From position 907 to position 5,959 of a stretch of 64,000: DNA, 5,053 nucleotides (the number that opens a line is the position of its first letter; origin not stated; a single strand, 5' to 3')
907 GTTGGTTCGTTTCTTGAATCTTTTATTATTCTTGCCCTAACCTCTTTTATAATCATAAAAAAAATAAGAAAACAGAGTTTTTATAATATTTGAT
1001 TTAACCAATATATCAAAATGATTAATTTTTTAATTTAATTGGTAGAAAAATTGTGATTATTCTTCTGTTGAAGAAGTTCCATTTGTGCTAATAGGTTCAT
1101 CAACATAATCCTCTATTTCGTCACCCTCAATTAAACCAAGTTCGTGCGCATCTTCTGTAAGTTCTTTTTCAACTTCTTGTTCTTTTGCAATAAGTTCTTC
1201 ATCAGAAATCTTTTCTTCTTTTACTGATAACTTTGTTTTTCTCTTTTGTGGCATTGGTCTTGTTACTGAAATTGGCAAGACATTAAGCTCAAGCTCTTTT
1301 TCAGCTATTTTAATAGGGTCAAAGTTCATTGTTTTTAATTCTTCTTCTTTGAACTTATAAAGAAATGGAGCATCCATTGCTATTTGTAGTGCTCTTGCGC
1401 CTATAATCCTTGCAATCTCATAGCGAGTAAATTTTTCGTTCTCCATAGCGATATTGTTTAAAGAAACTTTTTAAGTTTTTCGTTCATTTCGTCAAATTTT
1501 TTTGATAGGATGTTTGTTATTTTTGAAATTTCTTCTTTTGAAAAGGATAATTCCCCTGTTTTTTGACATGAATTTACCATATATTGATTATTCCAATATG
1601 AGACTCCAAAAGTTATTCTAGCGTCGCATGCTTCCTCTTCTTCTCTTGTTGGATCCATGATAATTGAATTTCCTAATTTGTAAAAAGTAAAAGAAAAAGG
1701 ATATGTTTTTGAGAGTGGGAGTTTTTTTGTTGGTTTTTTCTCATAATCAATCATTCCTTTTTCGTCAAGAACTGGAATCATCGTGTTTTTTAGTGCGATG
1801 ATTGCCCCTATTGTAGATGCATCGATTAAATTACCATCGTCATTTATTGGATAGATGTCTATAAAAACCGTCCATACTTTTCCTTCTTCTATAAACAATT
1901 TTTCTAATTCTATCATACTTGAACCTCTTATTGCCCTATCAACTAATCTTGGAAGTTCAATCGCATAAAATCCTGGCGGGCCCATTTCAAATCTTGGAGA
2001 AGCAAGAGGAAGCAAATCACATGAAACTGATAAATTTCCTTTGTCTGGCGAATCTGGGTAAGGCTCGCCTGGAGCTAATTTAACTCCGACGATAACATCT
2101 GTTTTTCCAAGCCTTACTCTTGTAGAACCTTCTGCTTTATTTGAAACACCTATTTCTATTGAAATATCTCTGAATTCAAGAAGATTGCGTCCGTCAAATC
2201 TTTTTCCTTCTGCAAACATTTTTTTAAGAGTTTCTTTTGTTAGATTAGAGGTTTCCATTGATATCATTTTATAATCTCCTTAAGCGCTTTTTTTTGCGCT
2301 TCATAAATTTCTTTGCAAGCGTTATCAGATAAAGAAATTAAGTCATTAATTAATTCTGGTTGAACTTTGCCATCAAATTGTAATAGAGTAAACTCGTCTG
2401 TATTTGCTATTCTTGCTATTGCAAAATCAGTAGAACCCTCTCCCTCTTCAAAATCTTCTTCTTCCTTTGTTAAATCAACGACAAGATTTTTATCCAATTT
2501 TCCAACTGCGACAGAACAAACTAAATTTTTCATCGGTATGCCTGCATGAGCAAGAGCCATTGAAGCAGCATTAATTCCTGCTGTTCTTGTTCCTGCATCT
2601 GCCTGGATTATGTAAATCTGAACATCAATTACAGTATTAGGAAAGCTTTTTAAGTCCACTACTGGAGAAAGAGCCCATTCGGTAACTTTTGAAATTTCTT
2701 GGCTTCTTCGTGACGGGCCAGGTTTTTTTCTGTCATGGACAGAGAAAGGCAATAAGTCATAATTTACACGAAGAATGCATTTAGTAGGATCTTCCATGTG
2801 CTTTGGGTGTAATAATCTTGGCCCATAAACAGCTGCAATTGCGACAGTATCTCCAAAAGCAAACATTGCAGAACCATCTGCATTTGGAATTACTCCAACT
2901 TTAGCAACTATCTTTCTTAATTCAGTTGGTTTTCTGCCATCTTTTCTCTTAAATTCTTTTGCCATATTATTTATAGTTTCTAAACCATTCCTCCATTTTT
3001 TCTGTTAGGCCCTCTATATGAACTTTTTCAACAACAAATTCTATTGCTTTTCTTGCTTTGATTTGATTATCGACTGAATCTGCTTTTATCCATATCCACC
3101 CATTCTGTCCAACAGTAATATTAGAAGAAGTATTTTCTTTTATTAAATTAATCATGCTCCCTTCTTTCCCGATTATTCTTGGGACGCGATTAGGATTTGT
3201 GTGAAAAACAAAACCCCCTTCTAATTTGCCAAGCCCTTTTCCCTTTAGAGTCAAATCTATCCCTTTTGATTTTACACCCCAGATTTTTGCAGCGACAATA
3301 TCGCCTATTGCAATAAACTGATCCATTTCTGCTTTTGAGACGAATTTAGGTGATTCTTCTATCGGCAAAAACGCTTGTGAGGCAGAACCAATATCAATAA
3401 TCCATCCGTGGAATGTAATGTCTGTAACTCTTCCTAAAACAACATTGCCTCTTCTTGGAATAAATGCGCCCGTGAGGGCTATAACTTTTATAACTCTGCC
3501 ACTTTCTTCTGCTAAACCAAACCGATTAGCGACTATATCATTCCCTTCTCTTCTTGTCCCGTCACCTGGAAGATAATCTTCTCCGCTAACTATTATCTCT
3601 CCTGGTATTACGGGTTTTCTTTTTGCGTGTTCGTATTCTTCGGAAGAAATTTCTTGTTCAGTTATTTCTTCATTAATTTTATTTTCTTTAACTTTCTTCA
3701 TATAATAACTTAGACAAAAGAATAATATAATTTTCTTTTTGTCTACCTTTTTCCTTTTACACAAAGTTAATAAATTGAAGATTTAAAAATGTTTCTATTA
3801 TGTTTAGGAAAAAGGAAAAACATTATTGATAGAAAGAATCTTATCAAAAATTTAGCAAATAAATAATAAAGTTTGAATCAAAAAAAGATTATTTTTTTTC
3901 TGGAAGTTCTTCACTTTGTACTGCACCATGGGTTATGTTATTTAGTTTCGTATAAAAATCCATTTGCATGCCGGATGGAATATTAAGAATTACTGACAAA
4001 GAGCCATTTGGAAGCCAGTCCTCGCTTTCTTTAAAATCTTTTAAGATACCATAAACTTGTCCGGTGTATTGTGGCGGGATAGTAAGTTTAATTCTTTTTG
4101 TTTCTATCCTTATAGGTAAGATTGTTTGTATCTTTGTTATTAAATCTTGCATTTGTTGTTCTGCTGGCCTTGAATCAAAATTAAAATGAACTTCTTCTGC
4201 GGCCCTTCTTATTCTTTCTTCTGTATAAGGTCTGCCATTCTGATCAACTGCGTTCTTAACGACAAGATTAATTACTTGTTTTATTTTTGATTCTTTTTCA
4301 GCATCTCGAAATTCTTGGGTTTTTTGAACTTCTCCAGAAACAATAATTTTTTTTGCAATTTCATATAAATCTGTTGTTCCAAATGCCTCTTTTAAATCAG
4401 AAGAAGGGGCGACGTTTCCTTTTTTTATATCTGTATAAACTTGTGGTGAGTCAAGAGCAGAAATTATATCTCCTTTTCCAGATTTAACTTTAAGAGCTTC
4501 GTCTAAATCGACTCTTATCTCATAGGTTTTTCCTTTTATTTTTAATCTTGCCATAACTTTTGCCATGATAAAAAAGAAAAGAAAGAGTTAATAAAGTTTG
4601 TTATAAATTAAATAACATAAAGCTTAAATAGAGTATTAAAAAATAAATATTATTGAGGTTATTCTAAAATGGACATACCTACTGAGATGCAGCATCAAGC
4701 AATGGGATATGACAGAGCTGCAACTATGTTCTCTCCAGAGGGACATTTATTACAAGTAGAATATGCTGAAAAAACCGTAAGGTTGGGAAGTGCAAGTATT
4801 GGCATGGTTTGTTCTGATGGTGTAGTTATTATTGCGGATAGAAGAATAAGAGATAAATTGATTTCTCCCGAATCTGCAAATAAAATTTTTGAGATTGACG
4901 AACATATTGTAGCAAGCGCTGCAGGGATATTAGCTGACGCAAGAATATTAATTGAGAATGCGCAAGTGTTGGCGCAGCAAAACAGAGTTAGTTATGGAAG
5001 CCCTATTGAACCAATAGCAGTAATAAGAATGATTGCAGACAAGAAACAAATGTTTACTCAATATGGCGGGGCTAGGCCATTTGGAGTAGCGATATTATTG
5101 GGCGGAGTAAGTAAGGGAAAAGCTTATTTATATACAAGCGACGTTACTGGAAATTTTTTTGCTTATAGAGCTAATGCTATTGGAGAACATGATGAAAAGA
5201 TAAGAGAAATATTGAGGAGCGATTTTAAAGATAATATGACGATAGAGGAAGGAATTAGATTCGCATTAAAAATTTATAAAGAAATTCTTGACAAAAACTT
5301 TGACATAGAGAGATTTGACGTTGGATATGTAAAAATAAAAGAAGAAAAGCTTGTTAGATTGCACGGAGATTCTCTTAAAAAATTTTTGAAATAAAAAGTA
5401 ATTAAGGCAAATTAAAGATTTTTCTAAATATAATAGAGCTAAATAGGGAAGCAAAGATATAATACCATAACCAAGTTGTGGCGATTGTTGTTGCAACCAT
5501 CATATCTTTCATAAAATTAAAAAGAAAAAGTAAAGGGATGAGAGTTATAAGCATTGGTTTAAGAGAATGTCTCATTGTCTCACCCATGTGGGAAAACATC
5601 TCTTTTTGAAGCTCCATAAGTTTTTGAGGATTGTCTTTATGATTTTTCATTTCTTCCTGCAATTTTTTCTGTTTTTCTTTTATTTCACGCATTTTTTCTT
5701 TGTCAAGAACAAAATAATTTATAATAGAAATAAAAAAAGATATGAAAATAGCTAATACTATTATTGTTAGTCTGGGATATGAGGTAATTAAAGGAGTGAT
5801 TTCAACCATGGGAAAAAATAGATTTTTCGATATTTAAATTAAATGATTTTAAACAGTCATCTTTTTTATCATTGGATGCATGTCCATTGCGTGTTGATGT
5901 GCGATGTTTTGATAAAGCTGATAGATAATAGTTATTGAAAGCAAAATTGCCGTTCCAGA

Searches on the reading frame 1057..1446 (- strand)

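Call 39: search_protein_families(library=pfam, proteins=[window:1057-1446:-], max_evalue=0.001)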
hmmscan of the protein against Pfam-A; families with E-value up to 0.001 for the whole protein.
window:1057-1446:- (129 aa): 1 family
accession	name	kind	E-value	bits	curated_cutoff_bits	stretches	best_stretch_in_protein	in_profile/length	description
PF01192.27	RNA_pol_Rpb6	-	3.1e-08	33.9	26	1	7-59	8-53/53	RNA polymerase Rpb6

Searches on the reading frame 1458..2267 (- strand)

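Call 39: search_protein_families(library=pfam, proteins=[window:1458-2267:-], max_evalue=0.001)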
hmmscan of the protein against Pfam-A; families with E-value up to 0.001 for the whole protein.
window:1458-2267:- (269 aa): 2 families
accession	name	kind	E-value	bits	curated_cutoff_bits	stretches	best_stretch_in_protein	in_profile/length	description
PF01138.27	RNase_PH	-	7.2e-31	107.7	25.5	1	31-165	1-130/130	3' exoribonuclease family, domain 1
PF03725.20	RNase_PH_C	-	2.4e-09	37.4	20.8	1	189-249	2-59/67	3' exoribonuclease family, domain 2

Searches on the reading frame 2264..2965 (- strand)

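Call 39: search_protein_families(library=pfam, proteins=[window:2264-2965:-], max_evalue=0.001)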
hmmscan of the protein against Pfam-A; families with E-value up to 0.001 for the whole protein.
window:2264-2965:- (233 aa): 2 families
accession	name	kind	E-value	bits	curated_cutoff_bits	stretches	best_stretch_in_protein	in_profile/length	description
PF01138.27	RNase_PH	-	6e-33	114.5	25.5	1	15-144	1-130/130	3' exoribonuclease family, domain 1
PF03725.20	RNase_PH_C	-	5.8e-07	29.8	20.8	1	148-212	2-63/67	3' exoribonuclease family, domain 2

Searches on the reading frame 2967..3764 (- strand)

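Call 39: search_protein_families(library=pfam, proteins=[window:2967-3764:-], max_evalue=0.001)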
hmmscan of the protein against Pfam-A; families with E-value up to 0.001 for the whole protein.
window:2967-3764:- (265 aa): 6 families
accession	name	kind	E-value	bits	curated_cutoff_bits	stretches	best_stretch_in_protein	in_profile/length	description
PF15985.11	KH_6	-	1.1e-08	35.7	27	1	184-231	1-46/47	KH domain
PF21266.3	RRP4_S1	-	1.2e-06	29.1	27.3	1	101-159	2-69/73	RRP4, S1 domain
PF14382.12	ECR1_N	-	1.3e-05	25.3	27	1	52-84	2-34/38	Exosome complex exonuclease RRP4 N-terminal region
PF00575.29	S1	-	1.9e-05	25.4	22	1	103-172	2-72/74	S1 RNA binding domain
PF00013.35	KH_1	-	3.2e-05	24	21.5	1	191-240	8-63/66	KH domain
PF07650.23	KH_2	-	0.00021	21.5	22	1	191-233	33-75/78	KH domain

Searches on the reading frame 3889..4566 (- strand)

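Call 39: search_protein_families(library=pfam, proteins=[window:3889-4566:-], max_evalue=0.001)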
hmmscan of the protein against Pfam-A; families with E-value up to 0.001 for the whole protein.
window:3889-4566:- (225 aa): 3 families
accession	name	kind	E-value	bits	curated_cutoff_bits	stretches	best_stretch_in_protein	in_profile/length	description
PF01172.24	SBDS_N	-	3.8e-19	68.8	24.6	1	4-86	3-86/88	Shwachman-Bodian-Diamond syndrome (SBDS) N-terminal domain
PF09377.16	SBDS_domain_II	-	2.7e-12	46.8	27.2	1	96-154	1-61/62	SBDS protein, domain II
PF20268.4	SBDS_C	-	3.9e-12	46.3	27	1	158-220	2-68/71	SBDS protein, C-terminal domain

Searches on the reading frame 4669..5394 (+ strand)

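Call 39: search_protein_families(library=pfam, proteins=[window:4669-5394:+], max_evalue=0.001)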
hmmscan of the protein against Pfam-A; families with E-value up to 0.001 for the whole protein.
window:4669-5394:+ (241 aa): 2 families
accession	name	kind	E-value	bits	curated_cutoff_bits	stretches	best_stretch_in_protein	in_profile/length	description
PF00227.31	Proteasome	-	8.9e-48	162.9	22.4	1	38-220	2-188/189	Proteasome subunit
PF10584.14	Proteasome_A_N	-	4.9e-11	42.5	27.7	1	14-35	1-22/23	Proteasome subunit A N-terminal signature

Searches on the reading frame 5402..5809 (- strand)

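Call 39: search_protein_families(library=pfam, proteins=[window:5402-5809:-], max_evalue=0.001)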
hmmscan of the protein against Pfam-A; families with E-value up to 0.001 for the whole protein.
window:5402-5809:- (135 aa): 2 families
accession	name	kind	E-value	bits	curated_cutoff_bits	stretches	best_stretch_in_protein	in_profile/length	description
PF01956.21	EMC3_TMCO1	-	7.8e-10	39.2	27.1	1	14-104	17-112/169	Integral membrane protein EMC3/TMCO1-like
PF02096.25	60KD_IMP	-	1.3e-06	28.9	35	1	14-111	3-98/163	60Kd inner membrane protein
